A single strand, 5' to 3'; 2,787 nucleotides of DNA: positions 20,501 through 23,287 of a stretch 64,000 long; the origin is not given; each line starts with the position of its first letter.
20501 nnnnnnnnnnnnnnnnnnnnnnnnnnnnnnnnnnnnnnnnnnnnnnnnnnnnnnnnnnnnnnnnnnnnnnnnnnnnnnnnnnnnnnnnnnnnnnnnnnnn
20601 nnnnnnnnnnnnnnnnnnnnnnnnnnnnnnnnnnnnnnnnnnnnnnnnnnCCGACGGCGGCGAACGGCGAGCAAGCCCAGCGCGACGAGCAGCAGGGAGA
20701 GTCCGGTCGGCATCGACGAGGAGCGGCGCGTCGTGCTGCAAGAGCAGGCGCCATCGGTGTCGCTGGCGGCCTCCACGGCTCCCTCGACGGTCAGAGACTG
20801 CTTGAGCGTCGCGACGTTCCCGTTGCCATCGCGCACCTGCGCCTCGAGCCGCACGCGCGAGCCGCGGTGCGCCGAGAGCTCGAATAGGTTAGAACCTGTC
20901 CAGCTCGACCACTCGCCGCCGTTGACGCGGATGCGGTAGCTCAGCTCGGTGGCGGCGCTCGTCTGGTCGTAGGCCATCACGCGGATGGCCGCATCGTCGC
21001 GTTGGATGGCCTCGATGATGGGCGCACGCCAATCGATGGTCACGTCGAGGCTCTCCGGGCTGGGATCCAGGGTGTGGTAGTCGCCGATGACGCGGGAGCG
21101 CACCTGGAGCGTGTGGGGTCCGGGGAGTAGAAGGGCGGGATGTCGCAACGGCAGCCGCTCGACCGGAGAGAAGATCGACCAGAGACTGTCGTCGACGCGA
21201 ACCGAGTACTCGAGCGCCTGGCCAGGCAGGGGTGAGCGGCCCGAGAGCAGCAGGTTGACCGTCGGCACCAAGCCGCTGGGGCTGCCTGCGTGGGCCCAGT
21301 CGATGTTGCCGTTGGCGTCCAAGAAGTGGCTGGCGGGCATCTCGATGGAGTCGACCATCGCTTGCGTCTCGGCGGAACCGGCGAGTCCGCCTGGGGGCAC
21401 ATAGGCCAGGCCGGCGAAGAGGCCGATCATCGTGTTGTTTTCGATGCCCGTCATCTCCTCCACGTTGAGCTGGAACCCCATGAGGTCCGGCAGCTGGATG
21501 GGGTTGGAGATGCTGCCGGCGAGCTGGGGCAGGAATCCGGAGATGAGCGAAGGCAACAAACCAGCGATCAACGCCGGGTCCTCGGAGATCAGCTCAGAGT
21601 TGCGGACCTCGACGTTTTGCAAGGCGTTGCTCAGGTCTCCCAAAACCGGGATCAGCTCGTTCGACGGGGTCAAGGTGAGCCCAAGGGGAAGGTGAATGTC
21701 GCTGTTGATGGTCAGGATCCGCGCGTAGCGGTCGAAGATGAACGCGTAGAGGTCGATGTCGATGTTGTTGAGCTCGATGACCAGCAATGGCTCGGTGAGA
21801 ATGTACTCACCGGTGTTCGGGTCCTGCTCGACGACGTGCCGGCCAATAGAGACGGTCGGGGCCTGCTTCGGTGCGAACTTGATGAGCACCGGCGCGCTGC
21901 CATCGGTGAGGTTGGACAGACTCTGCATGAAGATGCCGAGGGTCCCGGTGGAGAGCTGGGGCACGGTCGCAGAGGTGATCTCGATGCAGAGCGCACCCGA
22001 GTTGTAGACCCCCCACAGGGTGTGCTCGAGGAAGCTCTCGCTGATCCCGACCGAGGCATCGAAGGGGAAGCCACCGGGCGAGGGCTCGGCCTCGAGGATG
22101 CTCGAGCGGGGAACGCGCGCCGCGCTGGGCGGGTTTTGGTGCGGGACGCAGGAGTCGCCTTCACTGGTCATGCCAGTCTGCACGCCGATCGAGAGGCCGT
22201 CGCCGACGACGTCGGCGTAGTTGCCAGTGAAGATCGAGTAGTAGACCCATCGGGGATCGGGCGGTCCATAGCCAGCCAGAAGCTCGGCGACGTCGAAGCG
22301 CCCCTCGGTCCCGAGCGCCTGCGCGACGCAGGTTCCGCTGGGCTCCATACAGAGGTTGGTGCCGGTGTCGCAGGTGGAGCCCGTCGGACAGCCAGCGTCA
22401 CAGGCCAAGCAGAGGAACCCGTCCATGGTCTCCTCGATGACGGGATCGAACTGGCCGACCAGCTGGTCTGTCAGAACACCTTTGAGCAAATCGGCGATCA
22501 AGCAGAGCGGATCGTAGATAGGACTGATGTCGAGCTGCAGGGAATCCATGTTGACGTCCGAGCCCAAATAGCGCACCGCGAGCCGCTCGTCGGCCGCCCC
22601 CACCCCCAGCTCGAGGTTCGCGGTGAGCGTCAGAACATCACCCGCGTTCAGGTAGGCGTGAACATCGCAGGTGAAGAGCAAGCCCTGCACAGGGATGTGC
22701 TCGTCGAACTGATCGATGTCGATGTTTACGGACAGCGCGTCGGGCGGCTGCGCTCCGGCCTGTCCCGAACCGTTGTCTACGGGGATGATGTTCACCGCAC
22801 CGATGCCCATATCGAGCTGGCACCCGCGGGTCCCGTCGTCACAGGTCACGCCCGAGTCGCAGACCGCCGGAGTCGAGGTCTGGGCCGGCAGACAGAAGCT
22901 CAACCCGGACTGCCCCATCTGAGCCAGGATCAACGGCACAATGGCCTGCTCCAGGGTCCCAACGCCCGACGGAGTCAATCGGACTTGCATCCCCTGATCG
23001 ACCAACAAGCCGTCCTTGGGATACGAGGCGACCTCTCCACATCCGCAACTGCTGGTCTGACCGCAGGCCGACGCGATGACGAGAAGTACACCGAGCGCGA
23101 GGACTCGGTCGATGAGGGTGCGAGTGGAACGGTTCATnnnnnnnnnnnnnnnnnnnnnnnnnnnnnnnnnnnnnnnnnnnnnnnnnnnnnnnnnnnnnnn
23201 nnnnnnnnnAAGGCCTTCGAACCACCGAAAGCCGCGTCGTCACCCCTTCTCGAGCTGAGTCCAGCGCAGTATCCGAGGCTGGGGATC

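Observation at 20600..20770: Internal MYXO-CTERM-like sorting tail, then a new lipoprotein signal, inside one 1443-codon ORF one base from a stop codon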

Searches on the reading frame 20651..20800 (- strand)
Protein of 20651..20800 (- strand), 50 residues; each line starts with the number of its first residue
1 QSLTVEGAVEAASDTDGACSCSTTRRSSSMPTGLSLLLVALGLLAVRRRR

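Call 3: search_protein_families(library=ncbifam, proteins=[window:20651-20800:-], max_evalue=1)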
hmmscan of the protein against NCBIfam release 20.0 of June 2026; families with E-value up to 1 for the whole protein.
window:20651-20800:- (50 aa): 9 families
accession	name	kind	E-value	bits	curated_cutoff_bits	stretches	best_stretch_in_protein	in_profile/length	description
TIGR03901.2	MYXO-CTERM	domain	4.4e-08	33.4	20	1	16-50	1-33/34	MYXO-CTERM sorting domain-containing protein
NF045638.1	Mrt_dep_phytase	exception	0.00092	18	440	1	11-50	395-430/430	myxosortase-dependent phytase-like phosphatase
NF033759.1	exchanger_TraA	exception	0.05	12.2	750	1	15-50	629-664/666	outer membrane exchange protein TraA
TIGR04174.1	IPTL_CTERM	subfamily_domain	0.076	13.3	20.5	1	34-49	12-27/27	IPTL-CTERM sorting domain-containing protein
TIGR01167.1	LPXTG_anchor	domain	0.079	13.7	15.9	1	33-50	17-33/34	LPXTG cell wall anchor domain-containing protein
NF041927.1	Xrt_dep_XDP1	equivalog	0.12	12.4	125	1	22-50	213-242/242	exosortase-dependent surface protein XDP1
TIGR02595.1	PEP_CTERM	domain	0.23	12.4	16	1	31-50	4-23/24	PEP-CTERM sorting domain-containing protein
TIGR03501.1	GlyGly_CTERM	domain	0.27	12.1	15.5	1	35-50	6-22/22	GlyGly-CTERM sorting domain-containing protein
TIGR03382.1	GC_trans_RRR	domain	0.43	11.3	15.85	1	19-49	2-27/27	MYXO-CTERM sorting domain-containing protein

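Call 4: search_protein_families(library=pfam, proteins=[window:20651-20800:-], max_evalue=1)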
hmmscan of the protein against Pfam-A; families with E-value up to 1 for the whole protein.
window:20651-20800:- (50 aa): 2 families
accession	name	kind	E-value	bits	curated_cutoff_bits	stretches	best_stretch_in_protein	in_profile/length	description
PF07589.16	PEP-CTERM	-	0.074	13.6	20.7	1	31-50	5-24/24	PEP-CTERM motif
PF00746.26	Gram_pos_anchor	-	0.25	11.8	20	1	30-50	20-40/43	LPXTG cell wall anchor motif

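Call 61: search_protein_families(library=ncbifam, alignment_id=A6, max_evalue=0.001)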
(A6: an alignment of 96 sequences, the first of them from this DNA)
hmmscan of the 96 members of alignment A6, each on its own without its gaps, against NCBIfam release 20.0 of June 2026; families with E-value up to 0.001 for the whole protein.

A. member 1, seq(44 aa): 1 family
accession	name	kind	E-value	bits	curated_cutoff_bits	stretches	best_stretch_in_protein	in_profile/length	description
TIGR03901.2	MYXO-CTERM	domain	3e-08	33.9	20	1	10-44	1-33/34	MYXO-CTERM sorting domain-containing protein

B. families by the number of members that match (of 96 scanned): 12 families
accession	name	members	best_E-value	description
TIGR03901.2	MYXO-CTERM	71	1.5e-09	MYXO-CTERM sorting domain-containing protein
TIGR03382.1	GC_trans_RRR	18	6.1e-06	MYXO-CTERM sorting domain-containing protein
NF041894.1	MXAN_6652_fam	6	0.0001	MXAN_6652 family MXYO-CTERM-anchored protein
NF033191.4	JDVT-CTERM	4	5.8e-07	JDVT-CTERM domain-containing protein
NF041936.1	MXAN_0125_fam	4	4.5e-05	MXAN_0125 family MYXO-CTERM protein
NF045522.1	MXAN_2561_fam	4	0.00029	MXAN_2561 family MXYO-CTERM-anchored protein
TIGR04564.1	Synergist_CTERM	2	2.6e-05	Synerg-CTERM sorting domain-containing protein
NF045523.1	MXAN_5453_fam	1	1.1e-05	MXAN_5453 family MXYO-CTERM-anchored protein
TIGR01167.1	LPXTG_anchor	1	2.1e-05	LPXTG cell wall anchor domain-containing protein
TIGR03501.1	GlyGly_CTERM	1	0.00051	GlyGly-CTERM sorting domain-containing protein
NF033846.1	Rumino_NPXTG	1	0.00071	NPXTG-anchored protein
NF041938.1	RSIGE_not_HEIGH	1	0.00087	MYXO-CTERM-anchored inactivated metalloprotease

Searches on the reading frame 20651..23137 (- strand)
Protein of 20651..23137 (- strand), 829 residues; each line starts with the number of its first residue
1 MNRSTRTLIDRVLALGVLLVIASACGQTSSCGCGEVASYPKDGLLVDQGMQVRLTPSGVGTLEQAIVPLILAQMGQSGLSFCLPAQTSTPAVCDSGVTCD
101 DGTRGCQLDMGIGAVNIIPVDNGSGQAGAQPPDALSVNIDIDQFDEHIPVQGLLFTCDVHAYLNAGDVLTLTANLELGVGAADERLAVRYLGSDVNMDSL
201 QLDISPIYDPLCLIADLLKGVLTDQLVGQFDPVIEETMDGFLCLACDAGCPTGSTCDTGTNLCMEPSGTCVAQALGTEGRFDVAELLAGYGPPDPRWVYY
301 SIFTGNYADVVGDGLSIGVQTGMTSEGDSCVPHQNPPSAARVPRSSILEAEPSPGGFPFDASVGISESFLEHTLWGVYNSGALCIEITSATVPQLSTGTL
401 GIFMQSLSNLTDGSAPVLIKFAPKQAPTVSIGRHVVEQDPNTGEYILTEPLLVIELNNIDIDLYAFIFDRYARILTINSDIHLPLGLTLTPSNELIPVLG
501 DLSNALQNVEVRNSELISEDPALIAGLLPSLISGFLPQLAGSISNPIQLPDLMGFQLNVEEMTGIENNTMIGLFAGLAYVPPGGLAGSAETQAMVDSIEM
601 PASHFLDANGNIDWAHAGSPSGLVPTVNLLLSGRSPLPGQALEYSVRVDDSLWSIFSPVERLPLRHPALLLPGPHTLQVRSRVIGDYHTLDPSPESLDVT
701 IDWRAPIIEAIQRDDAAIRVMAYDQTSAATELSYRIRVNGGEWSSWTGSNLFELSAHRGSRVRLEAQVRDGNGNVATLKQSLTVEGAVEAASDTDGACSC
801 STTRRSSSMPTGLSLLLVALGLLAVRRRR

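Call 36: search_protein_representatives(protein=window:20651-23137:-)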
Query: 829 residues. Proteins with E-value up to 0.001 (for the whole library): 989; up to 1e-10: 732; up to 1e-30: 450. The best 150 are listed.
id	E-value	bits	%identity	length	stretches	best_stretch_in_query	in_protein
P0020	1.1e-248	843.8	52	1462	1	8-829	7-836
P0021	1.3e-236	803.9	50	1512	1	6-829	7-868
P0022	2.5e-223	759.9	48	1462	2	172-829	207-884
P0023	3.2e-178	610.7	42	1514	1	5-815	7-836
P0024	2.1e-112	393.0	34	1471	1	17-796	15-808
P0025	7.0e-108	378.0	34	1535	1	25-829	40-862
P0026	6.8e-107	374.8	35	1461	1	48-829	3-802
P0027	3.6e-106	372.4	33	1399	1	9-829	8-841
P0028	2.1e-105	369.8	35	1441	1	15-829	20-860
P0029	1.0e-104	367.6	37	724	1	6-702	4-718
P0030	1.6e-104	366.9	35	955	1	11-829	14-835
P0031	1.8e-104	366.8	38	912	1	16-673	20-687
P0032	1.9e-104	366.7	35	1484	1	26-829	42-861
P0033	9.2e-104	364.4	34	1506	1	7-827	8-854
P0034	1.2e-103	364.0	36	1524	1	20-787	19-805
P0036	1.9e-99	350.1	36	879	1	16-784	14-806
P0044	2.1e-95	336.8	35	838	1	10-829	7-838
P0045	3.0e-95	336.3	33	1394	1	20-829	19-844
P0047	2.0e-93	330.2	35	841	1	17-829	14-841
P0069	4.1e-82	292.8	33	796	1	13-828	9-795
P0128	6.9e-66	239.1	33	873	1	17-829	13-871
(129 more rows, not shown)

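Call 49: predict_structure(alignment_id=A2)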
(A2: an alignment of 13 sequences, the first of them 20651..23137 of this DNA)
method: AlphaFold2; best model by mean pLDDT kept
length: 829 residues; sequences in the alignment: 13
mean_pLDDT: 72.5   pTM: 0.67
mean pLDDT of the five models: 72.5, 71.3, 68.2, 64.6, 55.2
residues with pLDDT >= 90: 105; 70-90: 430; 50-70: 196; < 50: 98
segments of 3 or more residues with pLDDT < 50: 1-42, 123-131, 178-186, 207-212, 786-813, 827-829
pLDDT, mean of each block of 10 residues (from residue 1): 27 33 27 31 72 85 67 59 75 76 79 68 44 62 76 74 73 54 46 64 60 61 72 67 68 73 71 60 66 71 71 79 79 84 86 82 90 88 83 76 75 76 90 91 88 91 86 90 88 83 82 84 73 71 63 71 91 82 68 91 61 63 83 91 91 90 87 89 91 91 80 71 81 87 86 73 84 82 53 31 31 54 52
secondary structure, 60 per line:
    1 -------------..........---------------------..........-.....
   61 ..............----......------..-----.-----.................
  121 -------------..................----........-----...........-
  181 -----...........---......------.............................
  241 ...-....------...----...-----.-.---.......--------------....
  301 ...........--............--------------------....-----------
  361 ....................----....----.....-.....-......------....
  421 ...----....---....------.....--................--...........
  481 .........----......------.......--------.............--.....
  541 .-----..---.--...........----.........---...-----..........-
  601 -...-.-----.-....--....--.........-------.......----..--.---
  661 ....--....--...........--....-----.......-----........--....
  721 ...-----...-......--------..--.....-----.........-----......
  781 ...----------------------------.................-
elements in order (helices of 4 or more, strands of 3 or more residues): H14-23 E45-54 H56-74 E79-84 E104-120 E134-151 E156-163 E169-179 E186-196 E200-205 H212-242 E255-257 E262-264 E276-282 E297-311 E314-325 H346-349 E361-366 H367-380 E385-388 H393-397 H399-403 H405-410 E417-423 E428-431 E435-438 E445-449 E452-467 E470-489 E494-499 E506-512 H521-533 H536-541 E555-565 E570-578 E590-599 H614-617 H620-623 E626-634 E642-648 E661-664 H667-670 E673-683 E695-701 E707-714 E717-723 E733-738 E751-755 E761-769 E775-783 H812-828

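Call 65: list_cluster_members(proteins=[P0020, P0021, P0023, P0027, P0045, P0044, P0047, P0128, P0069, P0036])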
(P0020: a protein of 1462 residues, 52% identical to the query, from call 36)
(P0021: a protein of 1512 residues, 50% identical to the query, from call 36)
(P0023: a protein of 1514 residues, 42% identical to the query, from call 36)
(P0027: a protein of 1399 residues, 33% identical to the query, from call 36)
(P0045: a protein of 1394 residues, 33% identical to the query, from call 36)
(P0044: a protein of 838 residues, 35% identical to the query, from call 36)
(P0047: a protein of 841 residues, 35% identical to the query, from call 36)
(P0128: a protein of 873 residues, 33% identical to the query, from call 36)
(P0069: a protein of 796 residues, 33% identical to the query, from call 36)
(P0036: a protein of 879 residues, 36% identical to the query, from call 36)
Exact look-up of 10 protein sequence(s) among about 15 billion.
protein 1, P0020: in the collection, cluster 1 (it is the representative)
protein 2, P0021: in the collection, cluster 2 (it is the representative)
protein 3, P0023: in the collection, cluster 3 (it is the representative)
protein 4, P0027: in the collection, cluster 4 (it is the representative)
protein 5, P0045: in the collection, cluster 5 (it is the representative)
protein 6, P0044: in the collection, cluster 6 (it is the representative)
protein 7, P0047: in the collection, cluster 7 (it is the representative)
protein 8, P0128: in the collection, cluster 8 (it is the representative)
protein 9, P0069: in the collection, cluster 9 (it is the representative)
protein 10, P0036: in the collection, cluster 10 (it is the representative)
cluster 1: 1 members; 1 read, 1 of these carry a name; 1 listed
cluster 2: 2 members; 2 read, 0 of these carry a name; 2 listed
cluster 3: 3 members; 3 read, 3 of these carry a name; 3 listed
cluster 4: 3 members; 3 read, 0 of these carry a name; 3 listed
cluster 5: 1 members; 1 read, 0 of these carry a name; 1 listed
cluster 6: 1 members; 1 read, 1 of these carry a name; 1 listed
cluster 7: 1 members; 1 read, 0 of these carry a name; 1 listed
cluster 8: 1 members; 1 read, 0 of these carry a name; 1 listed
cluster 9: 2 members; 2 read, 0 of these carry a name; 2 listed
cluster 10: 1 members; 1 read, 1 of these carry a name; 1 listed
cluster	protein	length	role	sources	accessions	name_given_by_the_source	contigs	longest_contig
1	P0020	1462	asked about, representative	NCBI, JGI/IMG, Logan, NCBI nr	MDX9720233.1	MAG: hypothetical protein RBU37_05775 [Myxococcota bacterium] | hypothetical protein | hypothetical protein [Myxococcota bacterium]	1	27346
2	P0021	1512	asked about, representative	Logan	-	-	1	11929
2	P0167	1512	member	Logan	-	-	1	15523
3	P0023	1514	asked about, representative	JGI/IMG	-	hypothetical protein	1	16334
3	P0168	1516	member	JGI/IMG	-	hypothetical protein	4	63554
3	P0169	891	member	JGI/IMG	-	hypothetical protein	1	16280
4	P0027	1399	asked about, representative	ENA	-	-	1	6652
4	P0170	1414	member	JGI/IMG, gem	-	-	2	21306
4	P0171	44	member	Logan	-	-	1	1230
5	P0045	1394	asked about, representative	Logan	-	-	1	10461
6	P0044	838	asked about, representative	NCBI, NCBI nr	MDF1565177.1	MAG: hypothetical protein P1V51_19225 [Deltaproteobacteria bacterium] | hypothetical protein [Deltaproteobacteria bacterium]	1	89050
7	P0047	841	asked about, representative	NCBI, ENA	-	-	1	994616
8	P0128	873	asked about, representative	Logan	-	-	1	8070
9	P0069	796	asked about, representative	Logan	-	-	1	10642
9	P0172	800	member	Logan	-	-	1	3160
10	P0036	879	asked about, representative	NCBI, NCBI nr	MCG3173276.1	MAG: hypothetical protein GMKNLPBB_01454 [Myxococcota bacterium] | hypothetical protein [Myxococcota bacterium]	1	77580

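Call 74: find_encoding_contigs(protein=P0047, flank=6000, max_places=2)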
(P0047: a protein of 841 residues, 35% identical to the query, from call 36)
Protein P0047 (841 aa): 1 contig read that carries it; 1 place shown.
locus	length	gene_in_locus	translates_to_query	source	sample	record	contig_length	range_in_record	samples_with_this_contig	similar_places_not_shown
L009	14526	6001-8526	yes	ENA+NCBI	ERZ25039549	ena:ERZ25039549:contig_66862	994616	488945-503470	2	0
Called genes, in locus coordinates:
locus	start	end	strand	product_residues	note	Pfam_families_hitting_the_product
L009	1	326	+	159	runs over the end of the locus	PF02082:Rrf2, PF03444:WHD_HrcA (weak)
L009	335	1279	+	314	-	PF00291:PALP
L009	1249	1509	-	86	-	-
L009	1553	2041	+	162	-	PF00899:ThiF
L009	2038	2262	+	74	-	PF01206:TusA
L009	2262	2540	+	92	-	PF02597:ThiS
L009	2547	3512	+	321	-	PF00291:PALP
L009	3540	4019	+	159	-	PF14464:Prok-JAB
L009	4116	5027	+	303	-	PF01583:APS_kinase, PF13238:AAA_18 (weak), PF13671:AAA_33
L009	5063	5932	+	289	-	PF00733:Asn_synthase (weak)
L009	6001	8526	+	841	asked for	-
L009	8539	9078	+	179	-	-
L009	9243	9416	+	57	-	PF12651:RHH_3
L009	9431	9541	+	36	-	-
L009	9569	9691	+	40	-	-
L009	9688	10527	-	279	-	PF01416:PseudoU_synth_1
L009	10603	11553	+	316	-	-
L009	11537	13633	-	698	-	PF00082:Peptidase_S8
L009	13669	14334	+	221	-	-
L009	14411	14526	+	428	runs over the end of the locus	PF06689:zf-C4_ClpX, PF07724:AAA_2, PF00004:AAA, PF07728:AAA_5 (faint), PF10431:ClpB_D2-small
